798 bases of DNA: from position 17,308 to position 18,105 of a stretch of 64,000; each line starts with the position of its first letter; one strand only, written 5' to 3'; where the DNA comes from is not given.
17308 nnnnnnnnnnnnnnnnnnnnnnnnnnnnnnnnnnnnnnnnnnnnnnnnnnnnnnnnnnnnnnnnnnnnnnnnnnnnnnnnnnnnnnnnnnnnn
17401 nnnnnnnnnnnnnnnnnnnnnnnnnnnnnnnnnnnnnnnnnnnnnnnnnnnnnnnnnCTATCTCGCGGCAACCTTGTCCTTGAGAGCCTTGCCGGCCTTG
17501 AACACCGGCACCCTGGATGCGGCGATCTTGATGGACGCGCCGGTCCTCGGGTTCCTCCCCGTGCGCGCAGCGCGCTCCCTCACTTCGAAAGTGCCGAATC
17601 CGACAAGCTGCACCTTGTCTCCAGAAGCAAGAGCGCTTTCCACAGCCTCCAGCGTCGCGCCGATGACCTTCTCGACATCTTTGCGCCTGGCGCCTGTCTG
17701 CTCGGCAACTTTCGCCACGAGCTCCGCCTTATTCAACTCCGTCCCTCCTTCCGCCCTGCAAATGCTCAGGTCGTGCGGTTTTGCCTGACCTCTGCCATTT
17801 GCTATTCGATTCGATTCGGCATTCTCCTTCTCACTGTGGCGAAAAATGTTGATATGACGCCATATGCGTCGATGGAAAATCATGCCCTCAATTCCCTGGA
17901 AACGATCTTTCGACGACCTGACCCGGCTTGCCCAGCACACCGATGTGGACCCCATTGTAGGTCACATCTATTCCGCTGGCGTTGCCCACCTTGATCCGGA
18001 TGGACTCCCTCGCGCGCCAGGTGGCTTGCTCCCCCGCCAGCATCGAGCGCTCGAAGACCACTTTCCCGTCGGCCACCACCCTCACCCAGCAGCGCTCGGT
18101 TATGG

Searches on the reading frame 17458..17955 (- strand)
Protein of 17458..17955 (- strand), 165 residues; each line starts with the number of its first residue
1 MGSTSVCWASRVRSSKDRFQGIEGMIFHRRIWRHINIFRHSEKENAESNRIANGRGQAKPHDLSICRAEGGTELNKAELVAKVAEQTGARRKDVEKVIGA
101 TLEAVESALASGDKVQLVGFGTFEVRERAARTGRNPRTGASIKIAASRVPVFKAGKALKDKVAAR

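Call 58: search_protein_families(library=pfam, proteins=[window:17458-17955:-])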
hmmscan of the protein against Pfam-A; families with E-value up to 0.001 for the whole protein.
window:17458-17955:- (165 aa): 2 families
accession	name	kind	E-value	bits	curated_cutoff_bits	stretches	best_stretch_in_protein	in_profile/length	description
PF00216.26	Bac_DNA_binding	-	5.4e-34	116.7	22.4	1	74-162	1-89/90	Bacterial DNA-binding protein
PF18291.6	HU-HIG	-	5.3e-08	33.4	26.2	1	66-163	24-119/125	HU domain fused to wHTH, Ig, or Glycine-rich motif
